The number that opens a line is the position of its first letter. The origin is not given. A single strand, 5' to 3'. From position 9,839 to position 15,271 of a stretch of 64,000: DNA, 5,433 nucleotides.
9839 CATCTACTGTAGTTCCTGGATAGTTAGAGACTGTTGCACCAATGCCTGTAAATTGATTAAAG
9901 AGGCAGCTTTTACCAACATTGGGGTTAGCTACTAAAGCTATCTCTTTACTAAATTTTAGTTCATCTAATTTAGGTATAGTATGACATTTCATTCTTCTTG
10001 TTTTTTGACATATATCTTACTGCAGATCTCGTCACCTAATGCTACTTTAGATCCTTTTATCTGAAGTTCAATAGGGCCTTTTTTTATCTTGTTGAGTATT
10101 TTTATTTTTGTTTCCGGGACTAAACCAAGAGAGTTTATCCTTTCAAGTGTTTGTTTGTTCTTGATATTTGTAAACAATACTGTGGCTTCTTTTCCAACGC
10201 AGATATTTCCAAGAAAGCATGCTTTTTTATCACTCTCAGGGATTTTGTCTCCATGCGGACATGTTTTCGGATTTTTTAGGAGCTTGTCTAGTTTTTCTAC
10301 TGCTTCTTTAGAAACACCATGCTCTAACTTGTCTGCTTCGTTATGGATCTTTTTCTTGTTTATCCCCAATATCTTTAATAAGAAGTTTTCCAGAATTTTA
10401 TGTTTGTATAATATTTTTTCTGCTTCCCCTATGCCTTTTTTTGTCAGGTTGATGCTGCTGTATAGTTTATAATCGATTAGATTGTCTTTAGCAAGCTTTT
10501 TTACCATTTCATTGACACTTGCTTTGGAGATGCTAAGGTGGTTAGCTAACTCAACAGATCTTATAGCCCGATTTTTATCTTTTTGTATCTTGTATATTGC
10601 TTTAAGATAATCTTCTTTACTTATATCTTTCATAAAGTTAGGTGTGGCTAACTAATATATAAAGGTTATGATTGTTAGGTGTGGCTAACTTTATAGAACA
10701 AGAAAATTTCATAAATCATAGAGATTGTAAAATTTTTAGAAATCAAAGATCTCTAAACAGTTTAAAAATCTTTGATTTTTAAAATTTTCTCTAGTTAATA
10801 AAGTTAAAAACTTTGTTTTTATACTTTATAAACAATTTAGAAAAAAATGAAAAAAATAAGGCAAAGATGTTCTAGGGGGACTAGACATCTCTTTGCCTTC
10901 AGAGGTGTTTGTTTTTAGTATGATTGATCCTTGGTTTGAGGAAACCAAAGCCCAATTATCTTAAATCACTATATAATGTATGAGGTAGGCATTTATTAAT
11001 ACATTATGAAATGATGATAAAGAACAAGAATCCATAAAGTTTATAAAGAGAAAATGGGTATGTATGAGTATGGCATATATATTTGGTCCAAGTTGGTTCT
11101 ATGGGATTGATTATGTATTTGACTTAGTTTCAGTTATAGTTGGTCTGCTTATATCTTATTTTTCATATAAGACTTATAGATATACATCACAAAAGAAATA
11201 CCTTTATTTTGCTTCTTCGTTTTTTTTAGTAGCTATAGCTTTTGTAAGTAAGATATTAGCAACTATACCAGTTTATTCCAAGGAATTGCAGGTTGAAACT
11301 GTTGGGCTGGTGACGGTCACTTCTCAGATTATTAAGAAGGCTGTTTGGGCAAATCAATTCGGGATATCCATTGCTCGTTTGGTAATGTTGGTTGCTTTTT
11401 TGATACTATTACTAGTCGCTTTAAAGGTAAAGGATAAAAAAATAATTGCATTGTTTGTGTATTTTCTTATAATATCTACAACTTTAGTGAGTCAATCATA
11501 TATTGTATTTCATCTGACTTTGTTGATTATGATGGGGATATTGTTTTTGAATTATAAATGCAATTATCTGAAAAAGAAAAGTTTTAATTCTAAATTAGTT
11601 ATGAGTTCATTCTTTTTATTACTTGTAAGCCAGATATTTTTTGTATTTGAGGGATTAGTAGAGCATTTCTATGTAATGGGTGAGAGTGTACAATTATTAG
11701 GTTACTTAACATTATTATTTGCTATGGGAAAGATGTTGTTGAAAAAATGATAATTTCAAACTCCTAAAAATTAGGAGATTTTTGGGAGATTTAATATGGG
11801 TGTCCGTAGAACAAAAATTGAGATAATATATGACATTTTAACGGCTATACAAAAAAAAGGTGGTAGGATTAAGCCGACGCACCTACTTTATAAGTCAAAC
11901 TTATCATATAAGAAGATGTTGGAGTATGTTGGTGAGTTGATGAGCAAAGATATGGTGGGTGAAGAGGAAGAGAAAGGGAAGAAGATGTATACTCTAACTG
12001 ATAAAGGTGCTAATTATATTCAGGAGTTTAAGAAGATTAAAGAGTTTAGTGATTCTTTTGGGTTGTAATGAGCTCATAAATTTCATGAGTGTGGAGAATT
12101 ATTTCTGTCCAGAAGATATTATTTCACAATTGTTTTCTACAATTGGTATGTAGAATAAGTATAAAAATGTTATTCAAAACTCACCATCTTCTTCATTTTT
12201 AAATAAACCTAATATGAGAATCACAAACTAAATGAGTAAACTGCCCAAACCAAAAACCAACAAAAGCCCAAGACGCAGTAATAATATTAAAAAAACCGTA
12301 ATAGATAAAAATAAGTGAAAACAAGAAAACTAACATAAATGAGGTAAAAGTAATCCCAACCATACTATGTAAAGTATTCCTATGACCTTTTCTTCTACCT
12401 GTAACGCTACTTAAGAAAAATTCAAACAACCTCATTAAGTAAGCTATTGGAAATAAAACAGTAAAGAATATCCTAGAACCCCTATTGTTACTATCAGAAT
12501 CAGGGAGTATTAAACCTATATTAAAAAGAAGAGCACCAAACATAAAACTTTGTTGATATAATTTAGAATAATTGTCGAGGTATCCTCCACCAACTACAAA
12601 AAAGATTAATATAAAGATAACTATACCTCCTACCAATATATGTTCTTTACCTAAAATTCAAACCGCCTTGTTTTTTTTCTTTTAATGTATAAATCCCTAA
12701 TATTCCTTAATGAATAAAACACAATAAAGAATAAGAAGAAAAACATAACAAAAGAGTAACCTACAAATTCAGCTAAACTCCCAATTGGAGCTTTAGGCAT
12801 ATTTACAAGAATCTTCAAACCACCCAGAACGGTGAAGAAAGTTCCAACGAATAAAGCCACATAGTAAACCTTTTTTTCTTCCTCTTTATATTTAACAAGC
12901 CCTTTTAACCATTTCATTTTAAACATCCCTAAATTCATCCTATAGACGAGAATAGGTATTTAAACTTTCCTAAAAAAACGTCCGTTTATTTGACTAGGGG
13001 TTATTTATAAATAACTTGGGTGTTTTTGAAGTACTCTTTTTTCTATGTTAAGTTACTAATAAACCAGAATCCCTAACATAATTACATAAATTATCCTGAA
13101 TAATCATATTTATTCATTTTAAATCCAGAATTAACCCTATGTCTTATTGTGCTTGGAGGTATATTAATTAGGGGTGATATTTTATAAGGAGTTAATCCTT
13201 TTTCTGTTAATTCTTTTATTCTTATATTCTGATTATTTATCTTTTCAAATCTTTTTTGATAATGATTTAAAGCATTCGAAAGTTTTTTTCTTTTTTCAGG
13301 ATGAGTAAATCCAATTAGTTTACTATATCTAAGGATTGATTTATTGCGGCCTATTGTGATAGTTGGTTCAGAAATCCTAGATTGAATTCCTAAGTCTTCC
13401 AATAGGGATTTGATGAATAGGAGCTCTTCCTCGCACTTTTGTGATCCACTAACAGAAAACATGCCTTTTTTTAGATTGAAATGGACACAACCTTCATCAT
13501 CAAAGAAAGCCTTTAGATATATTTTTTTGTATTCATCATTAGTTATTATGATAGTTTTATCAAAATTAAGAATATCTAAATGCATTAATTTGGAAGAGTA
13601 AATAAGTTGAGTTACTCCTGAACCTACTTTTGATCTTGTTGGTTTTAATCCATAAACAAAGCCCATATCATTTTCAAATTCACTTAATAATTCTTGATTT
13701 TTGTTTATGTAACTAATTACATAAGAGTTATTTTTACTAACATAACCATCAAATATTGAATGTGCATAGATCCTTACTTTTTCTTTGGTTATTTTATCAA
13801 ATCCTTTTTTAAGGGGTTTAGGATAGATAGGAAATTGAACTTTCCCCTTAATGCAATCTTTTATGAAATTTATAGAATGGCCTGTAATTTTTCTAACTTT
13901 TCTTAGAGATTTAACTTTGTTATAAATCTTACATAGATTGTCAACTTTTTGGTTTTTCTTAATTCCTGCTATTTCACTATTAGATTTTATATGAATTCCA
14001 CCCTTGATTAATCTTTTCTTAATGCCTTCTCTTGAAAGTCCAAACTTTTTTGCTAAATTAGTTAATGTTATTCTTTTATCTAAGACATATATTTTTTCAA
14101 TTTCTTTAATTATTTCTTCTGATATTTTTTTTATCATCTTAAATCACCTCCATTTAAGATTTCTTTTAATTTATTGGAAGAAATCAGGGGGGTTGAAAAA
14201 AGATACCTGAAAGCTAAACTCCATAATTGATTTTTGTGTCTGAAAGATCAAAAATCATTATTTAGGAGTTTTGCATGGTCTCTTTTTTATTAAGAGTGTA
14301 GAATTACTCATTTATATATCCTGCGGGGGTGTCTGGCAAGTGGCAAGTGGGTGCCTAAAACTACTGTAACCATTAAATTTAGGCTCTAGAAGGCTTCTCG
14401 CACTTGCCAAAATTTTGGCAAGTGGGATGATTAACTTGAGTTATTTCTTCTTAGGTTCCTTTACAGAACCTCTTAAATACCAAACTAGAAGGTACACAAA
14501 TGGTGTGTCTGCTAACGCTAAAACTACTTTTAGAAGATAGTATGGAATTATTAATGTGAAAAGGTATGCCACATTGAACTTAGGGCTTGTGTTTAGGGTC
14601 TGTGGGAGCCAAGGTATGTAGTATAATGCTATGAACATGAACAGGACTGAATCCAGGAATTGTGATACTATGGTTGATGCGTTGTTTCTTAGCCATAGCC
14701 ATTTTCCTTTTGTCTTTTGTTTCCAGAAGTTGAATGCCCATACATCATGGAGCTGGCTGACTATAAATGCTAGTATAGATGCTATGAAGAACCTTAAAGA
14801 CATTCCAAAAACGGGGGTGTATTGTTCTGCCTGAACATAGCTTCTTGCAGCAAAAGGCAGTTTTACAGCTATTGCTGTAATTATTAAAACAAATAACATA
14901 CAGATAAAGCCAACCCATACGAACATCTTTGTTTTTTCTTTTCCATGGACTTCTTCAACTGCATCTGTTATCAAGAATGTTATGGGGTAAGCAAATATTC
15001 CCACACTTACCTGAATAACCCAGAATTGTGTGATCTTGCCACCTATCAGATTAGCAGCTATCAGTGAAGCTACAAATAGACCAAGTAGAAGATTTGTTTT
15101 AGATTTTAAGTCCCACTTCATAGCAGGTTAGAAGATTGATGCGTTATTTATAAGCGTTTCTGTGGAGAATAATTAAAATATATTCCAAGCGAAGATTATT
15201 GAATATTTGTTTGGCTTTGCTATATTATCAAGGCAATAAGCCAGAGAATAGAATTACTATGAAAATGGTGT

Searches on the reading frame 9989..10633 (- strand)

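Call 55: search_protein_families(library=pfam, proteins=[window:9989-10633:-], max_evalue=0.0001)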
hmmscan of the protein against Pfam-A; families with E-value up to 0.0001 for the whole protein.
window:9989-10633:- (214 aa): 4 families
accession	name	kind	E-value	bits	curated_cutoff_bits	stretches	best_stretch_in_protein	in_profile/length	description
PF02742.21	Fe_dep_repr_C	-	6.1e-26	90.7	27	1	64-133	1-70/70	Iron dependent repressor, metal binding and dimerisation domain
PF01325.25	Fe_dep_repress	-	7.9e-15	55.3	26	1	5-59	5-58/60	Iron dependent repressor, N-terminal DNA binding domain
PF04023.20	FeoA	-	1.5e-12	47.8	23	1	141-210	3-73/74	FeoA domain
PF01047.28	MarR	-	3.3e-05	24.1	24.6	1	22-54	16-48/59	MarR family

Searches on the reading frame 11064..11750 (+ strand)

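Call 55: search_protein_families(library=pfam, proteins=[window:11064-11750:+], max_evalue=0.0001)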
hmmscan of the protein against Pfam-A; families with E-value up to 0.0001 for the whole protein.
window:11064-11750:+ (228 aa): 1 family
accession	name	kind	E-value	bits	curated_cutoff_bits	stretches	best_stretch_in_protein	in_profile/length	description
PF24365.1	DUF7521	-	9.5e-05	23.1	27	1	18-61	3-46/82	Family of unknown function (DUF7521)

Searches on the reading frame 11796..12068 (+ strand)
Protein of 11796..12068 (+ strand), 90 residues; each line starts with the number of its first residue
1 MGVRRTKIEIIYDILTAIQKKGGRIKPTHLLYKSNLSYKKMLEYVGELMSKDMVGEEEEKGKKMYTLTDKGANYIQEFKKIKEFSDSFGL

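Call 55: search_protein_families(library=pfam, proteins=[window:11796-12068:+], max_evalue=0.0001)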
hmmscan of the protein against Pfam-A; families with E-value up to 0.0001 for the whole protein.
window:11796-12068:+ (90 aa): 2 families
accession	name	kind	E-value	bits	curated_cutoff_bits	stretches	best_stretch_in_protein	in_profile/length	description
PF14947.12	HTH_45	-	5.1e-19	68.5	25.5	1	4-84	1-75/77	Winged helix-turn-helix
PF14277.12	DUF4364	-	3.6e-06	27.3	26.9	1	32-80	27-75/162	Domain of unknown function (DUF4364)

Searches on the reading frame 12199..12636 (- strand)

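Call 55: search_protein_families(library=pfam, proteins=[window:12199-12636:-], max_evalue=0.0001)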
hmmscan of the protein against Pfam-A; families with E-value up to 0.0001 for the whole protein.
window:12199-12636:- (145 aa): 1 family
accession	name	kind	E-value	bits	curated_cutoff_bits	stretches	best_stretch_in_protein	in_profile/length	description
PF04307.19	YdjM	-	1.1e-08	35.2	29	1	40-141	35-108/176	YdjM inner membrane protein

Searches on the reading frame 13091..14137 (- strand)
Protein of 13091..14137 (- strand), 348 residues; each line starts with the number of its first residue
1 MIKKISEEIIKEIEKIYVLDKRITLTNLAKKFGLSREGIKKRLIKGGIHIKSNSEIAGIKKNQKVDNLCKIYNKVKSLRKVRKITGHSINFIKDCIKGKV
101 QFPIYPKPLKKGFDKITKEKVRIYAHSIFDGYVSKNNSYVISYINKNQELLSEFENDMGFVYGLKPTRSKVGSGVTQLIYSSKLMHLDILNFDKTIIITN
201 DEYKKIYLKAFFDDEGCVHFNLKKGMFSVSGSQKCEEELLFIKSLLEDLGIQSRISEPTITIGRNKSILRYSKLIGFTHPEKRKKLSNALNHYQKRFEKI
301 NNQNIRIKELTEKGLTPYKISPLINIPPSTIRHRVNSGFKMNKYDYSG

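Call 55: search_protein_families(library=pfam, proteins=[window:13091-14137:-], max_evalue=0.0001)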
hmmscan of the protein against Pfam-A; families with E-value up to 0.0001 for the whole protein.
window:13091-14137:- (348 aa): 1 family
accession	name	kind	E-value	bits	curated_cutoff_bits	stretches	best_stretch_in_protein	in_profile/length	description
PF14528.11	LAGLIDADG_3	-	1e-08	35.8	22.5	1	203-270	2-76/82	LAGLIDADG-like domain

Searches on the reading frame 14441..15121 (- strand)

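Call 55: search_protein_families(library=pfam, proteins=[window:14441-15121:-], max_evalue=0.0001)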
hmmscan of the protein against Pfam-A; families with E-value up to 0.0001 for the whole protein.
window:14441-15121:- (226 aa): 1 family
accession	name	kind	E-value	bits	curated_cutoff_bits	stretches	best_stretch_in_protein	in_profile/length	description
PF02592.20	Vut_1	-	8.3e-49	166.3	27.2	1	40-211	2-151/152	Putative vitamin uptake transporter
